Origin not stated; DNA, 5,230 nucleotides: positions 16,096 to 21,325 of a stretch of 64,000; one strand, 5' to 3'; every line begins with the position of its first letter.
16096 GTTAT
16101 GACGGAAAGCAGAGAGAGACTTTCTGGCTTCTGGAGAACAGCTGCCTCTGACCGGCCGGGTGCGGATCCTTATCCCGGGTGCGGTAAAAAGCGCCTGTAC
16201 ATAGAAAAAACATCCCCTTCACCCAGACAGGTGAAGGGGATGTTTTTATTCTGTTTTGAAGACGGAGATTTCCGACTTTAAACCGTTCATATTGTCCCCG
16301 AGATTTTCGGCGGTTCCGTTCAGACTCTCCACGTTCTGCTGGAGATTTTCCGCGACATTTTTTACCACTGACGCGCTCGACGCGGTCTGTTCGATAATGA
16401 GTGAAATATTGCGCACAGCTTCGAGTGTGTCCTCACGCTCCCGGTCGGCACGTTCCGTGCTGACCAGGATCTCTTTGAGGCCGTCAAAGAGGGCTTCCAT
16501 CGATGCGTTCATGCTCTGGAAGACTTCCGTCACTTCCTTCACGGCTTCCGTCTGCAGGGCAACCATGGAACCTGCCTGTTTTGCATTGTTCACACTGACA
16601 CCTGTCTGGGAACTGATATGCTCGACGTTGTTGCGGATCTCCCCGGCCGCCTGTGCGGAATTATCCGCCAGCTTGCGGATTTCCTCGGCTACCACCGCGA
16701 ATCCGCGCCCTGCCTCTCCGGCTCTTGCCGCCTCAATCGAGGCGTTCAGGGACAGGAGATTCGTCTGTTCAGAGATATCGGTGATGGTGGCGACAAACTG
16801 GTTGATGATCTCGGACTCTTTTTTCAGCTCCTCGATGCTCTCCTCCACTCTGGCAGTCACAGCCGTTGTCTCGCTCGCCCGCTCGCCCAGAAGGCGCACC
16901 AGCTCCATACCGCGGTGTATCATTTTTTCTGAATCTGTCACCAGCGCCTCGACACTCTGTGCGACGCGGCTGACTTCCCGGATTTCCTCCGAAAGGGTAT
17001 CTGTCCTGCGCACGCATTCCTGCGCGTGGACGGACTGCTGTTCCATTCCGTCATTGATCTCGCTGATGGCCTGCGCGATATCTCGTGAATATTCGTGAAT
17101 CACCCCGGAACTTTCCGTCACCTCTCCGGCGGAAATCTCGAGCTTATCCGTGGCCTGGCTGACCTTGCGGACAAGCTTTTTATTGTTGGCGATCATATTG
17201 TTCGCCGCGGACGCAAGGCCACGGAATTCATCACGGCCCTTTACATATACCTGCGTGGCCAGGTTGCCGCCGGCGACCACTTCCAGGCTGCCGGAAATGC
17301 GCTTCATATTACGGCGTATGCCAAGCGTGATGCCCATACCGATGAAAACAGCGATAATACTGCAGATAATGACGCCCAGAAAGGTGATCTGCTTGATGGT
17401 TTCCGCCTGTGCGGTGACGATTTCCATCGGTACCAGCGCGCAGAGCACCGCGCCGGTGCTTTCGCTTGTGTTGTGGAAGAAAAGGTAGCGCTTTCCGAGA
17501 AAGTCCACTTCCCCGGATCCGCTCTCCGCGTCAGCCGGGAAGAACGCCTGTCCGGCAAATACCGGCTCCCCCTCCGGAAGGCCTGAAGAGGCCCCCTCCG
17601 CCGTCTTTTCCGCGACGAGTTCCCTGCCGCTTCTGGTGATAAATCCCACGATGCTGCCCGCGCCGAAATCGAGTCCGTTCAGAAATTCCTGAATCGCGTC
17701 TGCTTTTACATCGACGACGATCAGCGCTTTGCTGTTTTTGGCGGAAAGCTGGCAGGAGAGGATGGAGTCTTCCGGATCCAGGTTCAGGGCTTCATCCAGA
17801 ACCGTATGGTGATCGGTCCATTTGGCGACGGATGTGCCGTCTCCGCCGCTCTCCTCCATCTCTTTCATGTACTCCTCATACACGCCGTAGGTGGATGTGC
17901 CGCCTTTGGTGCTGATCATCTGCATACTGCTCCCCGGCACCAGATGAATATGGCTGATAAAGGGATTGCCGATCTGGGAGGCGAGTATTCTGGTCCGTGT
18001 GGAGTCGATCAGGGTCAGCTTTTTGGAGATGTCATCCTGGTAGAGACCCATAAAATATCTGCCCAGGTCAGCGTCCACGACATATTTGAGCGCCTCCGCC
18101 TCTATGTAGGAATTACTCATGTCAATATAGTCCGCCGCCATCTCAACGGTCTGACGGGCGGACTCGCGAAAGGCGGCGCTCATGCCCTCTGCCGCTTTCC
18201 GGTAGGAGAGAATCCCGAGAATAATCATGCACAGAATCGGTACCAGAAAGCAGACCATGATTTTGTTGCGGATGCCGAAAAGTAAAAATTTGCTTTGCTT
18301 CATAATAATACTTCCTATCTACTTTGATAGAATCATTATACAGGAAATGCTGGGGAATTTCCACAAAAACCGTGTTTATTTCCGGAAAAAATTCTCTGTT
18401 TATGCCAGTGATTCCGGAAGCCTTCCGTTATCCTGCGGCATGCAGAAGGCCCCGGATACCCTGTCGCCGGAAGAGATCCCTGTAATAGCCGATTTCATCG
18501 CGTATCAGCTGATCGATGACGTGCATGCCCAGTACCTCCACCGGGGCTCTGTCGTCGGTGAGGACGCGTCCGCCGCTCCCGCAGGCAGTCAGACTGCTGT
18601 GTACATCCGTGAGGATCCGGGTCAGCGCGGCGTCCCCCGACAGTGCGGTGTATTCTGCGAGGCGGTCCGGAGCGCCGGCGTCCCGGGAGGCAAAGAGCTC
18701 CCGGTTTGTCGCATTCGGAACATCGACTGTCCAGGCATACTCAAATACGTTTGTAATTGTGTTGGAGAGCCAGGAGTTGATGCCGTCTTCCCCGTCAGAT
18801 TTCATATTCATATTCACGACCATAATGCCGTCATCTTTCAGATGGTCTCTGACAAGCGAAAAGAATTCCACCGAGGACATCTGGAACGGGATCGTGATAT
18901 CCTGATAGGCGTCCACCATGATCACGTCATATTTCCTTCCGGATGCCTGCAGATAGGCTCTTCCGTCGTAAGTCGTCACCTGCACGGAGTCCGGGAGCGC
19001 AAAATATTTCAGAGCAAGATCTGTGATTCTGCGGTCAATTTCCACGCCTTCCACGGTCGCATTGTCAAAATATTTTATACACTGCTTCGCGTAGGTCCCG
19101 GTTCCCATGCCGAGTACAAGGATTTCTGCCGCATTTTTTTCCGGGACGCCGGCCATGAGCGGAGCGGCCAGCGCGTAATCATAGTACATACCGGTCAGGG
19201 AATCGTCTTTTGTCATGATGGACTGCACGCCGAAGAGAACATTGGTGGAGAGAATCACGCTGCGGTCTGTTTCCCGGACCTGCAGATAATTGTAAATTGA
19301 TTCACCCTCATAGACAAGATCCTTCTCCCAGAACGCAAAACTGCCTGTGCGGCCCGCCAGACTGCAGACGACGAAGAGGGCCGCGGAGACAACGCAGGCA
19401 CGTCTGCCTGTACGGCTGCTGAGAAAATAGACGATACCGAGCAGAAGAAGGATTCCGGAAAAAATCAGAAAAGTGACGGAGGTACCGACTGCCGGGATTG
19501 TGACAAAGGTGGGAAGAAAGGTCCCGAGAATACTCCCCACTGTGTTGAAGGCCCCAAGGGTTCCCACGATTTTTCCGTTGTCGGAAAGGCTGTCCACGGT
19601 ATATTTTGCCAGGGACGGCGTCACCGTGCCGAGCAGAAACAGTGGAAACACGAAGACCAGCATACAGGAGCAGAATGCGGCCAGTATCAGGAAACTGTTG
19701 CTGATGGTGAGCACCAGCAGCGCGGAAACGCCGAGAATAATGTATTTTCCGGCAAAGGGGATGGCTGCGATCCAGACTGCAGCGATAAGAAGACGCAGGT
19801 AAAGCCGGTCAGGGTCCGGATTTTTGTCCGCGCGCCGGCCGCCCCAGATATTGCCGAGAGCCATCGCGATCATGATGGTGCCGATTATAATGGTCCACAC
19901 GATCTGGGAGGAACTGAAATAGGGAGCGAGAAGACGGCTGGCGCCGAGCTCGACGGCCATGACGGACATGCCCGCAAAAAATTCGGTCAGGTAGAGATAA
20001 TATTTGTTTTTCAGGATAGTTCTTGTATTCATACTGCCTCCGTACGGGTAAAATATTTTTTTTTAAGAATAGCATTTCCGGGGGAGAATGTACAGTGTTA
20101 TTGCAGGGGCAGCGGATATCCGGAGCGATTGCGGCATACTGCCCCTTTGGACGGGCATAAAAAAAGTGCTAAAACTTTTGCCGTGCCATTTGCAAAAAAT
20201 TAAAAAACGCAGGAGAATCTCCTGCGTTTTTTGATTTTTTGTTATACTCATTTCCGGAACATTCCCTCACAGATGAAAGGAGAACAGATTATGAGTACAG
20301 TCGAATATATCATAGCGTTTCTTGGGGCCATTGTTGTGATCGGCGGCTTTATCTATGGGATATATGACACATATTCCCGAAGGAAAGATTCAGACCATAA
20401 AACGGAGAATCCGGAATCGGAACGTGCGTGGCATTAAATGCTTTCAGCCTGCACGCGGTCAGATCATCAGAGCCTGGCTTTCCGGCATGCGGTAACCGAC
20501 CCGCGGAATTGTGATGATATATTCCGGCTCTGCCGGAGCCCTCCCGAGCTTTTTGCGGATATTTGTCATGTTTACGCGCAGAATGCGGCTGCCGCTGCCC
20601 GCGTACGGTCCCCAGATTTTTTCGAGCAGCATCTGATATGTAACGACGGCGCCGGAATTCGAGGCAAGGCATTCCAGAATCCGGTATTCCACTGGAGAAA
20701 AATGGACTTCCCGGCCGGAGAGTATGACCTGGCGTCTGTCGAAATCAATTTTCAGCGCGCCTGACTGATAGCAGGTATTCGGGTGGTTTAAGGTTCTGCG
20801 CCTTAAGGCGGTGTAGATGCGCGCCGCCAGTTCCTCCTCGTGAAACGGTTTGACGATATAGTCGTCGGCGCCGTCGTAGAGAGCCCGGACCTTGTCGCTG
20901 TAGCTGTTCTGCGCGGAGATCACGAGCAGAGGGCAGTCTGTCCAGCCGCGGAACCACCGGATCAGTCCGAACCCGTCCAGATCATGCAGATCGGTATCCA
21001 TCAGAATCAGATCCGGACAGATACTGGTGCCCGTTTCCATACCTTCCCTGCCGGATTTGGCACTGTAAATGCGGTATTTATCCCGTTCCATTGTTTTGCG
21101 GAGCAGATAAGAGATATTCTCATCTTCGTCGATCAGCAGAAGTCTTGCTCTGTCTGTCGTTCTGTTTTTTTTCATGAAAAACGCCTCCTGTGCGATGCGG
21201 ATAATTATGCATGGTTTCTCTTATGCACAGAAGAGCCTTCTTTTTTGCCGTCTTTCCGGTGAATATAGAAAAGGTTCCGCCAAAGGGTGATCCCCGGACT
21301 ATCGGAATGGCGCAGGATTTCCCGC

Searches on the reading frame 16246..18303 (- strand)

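Call 55: search_protein_families(library=pfam, proteins=[window:16246-18303:-], max_evalue=0.00001)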
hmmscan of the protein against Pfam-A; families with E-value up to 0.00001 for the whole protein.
window:16246-18303:- (685 aa): 1 family
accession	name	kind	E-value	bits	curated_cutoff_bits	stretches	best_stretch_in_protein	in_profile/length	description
PF00015.26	MCPsignal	-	2e-32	112.8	34.6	1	474-634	9-169/172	Methyl-accepting chemotaxis protein (MCP) signalling domain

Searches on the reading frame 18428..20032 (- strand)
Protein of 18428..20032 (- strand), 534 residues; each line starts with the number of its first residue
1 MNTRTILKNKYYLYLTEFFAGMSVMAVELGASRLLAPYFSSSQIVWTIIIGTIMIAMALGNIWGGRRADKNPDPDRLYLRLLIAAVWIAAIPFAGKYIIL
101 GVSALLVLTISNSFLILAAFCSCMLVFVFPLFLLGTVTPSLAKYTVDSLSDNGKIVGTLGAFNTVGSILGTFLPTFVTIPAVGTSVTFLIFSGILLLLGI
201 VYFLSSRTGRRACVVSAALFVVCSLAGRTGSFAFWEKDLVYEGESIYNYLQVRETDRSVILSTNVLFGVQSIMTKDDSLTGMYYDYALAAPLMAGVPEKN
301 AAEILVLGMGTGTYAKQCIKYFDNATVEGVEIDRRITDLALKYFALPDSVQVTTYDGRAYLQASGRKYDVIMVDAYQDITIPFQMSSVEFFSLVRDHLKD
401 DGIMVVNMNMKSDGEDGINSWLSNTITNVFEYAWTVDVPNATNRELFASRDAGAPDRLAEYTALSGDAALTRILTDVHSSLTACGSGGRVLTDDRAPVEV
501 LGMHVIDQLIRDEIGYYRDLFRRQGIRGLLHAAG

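Call 55: search_protein_families(library=pfam, proteins=[window:18428-20032:-], max_evalue=0.00001)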
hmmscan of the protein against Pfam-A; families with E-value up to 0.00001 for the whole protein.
window:18428-20032:- (534 aa): 1 family
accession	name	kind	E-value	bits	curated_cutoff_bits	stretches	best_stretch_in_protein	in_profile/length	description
PF01564.23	Spermine_synth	-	1.4e-12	47.9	22.9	1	294-408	12-132/186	Spermine/spermidine synthase domain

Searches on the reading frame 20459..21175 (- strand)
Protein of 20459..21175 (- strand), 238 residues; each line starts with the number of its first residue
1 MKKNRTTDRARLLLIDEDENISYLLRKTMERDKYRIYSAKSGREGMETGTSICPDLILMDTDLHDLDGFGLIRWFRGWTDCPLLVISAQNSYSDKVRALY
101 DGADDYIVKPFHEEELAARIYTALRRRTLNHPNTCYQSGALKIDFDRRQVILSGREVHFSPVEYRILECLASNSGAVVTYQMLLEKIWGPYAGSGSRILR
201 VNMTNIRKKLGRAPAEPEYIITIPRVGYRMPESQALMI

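Call 55: search_protein_families(library=pfam, proteins=[window:20459-21175:-], max_evalue=0.00001)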
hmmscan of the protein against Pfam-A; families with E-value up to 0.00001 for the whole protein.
window:20459-21175:- (238 aa): 2 families
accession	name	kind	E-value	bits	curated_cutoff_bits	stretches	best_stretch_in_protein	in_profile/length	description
PF00486.34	Trans_reg_C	-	1.2e-20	73.8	26.2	1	154-230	1-77/77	Transcriptional regulatory protein, C terminal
PF00072.30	Response_reg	-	2.4e-20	73.2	30.2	1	13-120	2-110/111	Response regulator receiver domain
